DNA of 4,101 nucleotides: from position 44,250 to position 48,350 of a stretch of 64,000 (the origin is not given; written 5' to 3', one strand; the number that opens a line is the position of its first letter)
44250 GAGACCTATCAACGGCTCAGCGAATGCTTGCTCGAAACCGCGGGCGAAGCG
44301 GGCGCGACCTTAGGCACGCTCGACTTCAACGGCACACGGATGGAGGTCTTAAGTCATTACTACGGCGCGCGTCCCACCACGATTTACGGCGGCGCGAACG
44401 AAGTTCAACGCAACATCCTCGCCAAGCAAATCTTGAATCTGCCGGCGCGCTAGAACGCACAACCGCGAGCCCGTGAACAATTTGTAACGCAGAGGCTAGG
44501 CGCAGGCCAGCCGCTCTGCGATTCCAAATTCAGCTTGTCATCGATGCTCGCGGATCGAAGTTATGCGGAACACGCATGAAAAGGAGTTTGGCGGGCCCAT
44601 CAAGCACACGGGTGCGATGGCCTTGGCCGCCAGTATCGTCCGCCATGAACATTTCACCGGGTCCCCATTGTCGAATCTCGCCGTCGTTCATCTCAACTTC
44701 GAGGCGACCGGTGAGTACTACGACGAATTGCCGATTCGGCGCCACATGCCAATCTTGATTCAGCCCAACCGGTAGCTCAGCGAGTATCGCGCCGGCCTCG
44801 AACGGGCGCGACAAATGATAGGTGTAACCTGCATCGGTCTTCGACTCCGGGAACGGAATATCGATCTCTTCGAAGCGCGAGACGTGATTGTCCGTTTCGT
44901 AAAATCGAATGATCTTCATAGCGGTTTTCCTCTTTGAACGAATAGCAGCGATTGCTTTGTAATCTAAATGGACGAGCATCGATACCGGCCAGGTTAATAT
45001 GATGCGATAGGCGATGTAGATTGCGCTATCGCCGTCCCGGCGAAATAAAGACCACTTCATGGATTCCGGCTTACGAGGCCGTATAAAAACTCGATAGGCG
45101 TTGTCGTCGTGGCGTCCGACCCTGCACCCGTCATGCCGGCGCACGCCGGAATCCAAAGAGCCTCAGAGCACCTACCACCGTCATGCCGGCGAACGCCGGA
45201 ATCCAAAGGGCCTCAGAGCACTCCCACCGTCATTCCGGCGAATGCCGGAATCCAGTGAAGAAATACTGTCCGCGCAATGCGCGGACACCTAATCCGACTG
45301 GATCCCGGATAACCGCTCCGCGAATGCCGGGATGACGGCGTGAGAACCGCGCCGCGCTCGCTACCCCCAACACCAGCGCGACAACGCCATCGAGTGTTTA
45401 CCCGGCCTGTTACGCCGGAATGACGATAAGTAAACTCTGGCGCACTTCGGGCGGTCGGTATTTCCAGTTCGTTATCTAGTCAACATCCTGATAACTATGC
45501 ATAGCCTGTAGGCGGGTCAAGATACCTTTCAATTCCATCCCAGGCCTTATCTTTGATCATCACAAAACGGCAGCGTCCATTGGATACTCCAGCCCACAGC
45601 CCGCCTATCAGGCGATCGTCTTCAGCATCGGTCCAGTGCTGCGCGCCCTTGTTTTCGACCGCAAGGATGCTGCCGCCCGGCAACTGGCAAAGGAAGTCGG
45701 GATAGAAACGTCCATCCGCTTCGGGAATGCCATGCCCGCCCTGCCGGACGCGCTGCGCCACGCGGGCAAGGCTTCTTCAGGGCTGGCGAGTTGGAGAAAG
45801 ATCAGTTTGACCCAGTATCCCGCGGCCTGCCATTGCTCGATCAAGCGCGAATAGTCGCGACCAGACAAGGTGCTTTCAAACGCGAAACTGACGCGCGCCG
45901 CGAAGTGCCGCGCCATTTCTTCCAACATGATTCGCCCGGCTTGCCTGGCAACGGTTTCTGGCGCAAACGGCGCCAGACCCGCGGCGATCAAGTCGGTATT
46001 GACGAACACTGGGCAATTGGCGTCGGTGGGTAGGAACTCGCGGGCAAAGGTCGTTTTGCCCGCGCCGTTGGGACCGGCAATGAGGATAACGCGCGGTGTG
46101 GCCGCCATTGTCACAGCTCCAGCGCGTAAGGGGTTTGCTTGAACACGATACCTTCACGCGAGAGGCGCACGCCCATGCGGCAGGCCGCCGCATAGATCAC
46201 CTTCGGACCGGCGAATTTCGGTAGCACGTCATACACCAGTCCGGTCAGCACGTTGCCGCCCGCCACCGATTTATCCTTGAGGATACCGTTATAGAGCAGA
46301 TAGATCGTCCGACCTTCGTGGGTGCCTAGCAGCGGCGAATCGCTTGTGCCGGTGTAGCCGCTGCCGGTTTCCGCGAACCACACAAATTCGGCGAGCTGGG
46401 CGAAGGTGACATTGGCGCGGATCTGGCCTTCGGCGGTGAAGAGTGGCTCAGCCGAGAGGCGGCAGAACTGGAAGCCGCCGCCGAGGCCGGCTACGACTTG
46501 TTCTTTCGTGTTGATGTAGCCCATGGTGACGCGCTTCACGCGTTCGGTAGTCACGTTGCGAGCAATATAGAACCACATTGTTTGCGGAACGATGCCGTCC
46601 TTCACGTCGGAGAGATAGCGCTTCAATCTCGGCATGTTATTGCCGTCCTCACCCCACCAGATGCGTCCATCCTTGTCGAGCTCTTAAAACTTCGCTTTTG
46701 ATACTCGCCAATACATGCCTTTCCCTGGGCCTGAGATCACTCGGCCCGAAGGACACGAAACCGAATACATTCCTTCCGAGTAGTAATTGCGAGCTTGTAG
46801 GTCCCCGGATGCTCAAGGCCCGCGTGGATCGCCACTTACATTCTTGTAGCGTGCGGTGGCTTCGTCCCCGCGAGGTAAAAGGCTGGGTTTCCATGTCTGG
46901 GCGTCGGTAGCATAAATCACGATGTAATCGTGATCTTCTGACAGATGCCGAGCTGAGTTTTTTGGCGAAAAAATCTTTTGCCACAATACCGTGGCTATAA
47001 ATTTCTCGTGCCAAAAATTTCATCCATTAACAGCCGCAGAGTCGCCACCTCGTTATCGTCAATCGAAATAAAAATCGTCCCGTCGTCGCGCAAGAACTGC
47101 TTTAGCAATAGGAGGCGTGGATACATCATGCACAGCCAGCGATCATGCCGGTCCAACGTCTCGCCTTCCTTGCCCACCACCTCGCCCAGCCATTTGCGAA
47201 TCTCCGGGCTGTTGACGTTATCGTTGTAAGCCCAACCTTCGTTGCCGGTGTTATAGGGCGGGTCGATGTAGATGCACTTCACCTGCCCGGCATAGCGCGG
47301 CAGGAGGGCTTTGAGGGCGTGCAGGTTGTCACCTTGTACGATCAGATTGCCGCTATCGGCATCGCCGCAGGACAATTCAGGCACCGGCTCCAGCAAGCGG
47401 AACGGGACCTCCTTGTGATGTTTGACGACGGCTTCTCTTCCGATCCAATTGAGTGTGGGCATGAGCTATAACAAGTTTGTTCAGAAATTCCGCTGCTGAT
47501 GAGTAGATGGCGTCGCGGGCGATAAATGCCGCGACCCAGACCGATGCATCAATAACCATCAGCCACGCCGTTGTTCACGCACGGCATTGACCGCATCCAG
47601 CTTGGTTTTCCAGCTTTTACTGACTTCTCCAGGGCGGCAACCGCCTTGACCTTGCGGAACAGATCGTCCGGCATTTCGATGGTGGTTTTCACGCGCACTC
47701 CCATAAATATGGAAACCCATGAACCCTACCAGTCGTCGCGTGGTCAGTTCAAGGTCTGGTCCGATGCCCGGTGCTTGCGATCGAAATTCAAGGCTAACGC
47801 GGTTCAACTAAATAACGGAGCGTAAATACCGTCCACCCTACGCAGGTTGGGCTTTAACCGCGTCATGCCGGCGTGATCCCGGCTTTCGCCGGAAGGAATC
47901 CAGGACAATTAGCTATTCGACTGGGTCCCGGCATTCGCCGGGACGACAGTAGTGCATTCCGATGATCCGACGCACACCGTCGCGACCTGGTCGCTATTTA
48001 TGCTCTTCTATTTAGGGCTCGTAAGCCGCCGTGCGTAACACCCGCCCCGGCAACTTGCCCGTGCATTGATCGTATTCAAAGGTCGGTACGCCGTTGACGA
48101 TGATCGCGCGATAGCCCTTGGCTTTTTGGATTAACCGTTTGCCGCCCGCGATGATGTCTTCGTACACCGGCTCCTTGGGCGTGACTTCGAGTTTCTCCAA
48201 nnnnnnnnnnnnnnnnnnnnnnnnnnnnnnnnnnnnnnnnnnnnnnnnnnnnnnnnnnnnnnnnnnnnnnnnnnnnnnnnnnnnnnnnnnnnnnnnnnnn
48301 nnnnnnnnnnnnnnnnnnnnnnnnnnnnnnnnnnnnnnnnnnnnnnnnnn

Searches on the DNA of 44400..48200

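Call 46: search_rna_families(source=window, start=44400, end=48200, threshold=evalue, max_evalue=1)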
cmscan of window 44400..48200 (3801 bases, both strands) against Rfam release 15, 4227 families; matches with E-value up to 1: 0.
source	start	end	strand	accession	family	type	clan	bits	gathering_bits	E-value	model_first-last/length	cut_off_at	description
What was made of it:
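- Tried and rejected: Rfam scan of 44400-48200 at E<=1: no RNA family (call 46).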

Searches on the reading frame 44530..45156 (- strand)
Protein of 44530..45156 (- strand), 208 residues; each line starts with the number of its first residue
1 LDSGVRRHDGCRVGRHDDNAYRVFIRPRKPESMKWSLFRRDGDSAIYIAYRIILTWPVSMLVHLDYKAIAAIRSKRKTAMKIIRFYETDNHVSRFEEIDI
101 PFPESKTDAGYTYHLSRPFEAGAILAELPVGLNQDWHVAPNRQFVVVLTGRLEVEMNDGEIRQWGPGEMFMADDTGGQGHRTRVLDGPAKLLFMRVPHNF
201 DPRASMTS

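Call 4: search_protein_families(library=pfam, proteins=[window:44530-45156:-], max_evalue=0.1)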
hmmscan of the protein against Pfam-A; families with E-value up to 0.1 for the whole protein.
window:44530-45156:- (208 aa): 1 family
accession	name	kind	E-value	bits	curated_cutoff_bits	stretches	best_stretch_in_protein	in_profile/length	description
PF07883.17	Cupin_2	-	3e-05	24.1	27.2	1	126-193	3-68/70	Cupin domain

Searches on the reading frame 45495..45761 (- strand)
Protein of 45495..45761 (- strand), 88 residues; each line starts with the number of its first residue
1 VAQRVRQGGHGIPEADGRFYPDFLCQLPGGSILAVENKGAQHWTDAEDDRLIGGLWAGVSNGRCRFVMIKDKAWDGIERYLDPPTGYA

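Call 4: search_protein_families(library=pfam, proteins=[window:45495-45761:-], max_evalue=0.1)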
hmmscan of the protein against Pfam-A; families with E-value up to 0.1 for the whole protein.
window:45495-45761:- (88 aa): 0 families

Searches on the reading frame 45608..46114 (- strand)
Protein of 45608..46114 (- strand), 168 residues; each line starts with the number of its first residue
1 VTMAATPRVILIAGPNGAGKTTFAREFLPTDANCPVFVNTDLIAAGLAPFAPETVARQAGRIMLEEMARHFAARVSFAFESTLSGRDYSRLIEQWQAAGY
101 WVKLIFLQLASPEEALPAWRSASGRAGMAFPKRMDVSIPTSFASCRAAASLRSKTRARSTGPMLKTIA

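Call 4: search_protein_families(library=pfam, proteins=[window:45608-46114:-], max_evalue=0.1)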
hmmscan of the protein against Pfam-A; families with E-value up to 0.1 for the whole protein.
window:45608-46114:- (168 aa): 14 families
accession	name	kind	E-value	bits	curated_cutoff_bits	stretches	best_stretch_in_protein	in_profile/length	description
PF06414.18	Zeta_toxin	-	1.3e-08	34.9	22.3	1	5-109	14-131/199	Zeta toxin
PF13671.12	AAA_33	-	1.9e-05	25.4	27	1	9-108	1-105/143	AAA domain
PF13191.12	AAA_16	-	0.00015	22.8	32.6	1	5-70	22-85/167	AAA ATPase domain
PF13479.12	AAA_24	-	0.00017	21.9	27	1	7-41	2-31/195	AAA domain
PF06745.19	ATPase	-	0.0017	18.2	26.6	1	8-32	20-44/231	KaiC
PF13476.12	AAA_23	-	0.0037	18.4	27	1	7-23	19-35/201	AAA domain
PF13401.12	AAA_22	-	0.0056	17.4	27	1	6-39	4-33/130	AAA domain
PF13238.12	AAA_18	-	0.02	15.8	29.4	1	10-34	1-24/128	AAA domain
PF20720.3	nSTAND3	-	0.021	15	27.2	1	5-27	15-37/155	Novel STAND NTPase 3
PF05729.18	NACHT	-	0.029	14.6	26.7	1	8-27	1-20/167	NACHT domain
PF00005.33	ABC_tran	-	0.03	15.3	25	1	9-25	13-29/137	ABC transporter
PF13173.12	AAA_14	-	0.033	14.6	27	1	8-41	3-38/129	AAA domain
PF02367.23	TsaE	-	0.037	14.4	26.6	1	6-28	20-42/128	Threonylcarbamoyl adenosine biosynthesis protein TsaE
PF13555.12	AAA_29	-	0.072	13.3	27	0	8-23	22-38/61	P-loop containing region of AAA domain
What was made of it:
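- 45720..46108 (-): Zeta-toxin-like P-loop kinase pseudogene. Codons 1-113 are in frame (Walker A 46075-46049). A 1-nt deletion at about 45769 follows, then codons 114-130 (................). The gene is cut after codon 130 of about 173. Pfam Zeta_toxin E=1.3e-8 (call 4).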

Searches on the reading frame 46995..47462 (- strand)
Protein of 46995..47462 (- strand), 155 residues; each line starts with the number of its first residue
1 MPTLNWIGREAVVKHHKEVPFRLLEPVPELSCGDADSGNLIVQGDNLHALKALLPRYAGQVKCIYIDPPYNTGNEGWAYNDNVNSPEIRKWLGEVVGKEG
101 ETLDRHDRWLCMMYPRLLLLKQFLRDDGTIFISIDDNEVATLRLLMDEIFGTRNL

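Call 4: search_protein_families(library=pfam, proteins=[window:46995-47462:-], max_evalue=0.1)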
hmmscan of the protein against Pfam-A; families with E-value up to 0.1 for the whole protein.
window:46995-47462:- (155 aa): 2 families
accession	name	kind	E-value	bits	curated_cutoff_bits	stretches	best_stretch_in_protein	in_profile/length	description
PF01555.25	N6_N4_Mtase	-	7.3e-13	49.4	26.7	1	61-153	1-71/221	DNA methylase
PF03602.21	Cons_hypoth95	-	0.037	14.1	24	1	45-93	99-143/182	Conserved hypothetical protein 95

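Call 15: find_encoding_contigs(protein=window:46995-47462:-, flank=10000, max_places=6)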
Protein window:46995-47462:- (155 aa): 1 contig read that carries it; 1 place shown.
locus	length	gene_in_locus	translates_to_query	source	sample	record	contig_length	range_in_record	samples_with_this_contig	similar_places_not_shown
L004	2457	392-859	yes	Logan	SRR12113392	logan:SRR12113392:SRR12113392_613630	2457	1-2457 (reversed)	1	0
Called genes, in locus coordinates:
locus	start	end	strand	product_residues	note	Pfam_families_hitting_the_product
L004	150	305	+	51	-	-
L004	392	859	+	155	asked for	PF01555:N6_N4_Mtase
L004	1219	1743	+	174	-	-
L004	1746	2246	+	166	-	PF06414:Zeta_toxin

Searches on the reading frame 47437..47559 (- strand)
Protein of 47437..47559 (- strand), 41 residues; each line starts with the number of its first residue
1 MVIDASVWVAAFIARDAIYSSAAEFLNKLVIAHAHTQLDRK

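Call 32: search_protein_families(library=pfam, proteins=[window:47437-47559:-], max_evalue=0.01)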
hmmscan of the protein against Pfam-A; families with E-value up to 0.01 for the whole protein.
seq(41 aa): 0 families

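Call 33: search_protein_families(library=ncbifam, proteins=[window:47437-47559:-], max_evalue=0.01)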
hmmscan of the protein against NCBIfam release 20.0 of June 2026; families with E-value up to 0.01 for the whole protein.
seq(41 aa): 0 families
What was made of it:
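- Tried and rejected: Pfam and NCBIfam on the small partner: nothing (calls 32, 33).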

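Call 58: search_dna_similar(query=window:47452-47559:-, collection=plasmids, mode=protein, max_evalue=1, max_rows=12)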
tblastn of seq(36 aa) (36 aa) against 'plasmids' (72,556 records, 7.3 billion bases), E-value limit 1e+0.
No match.
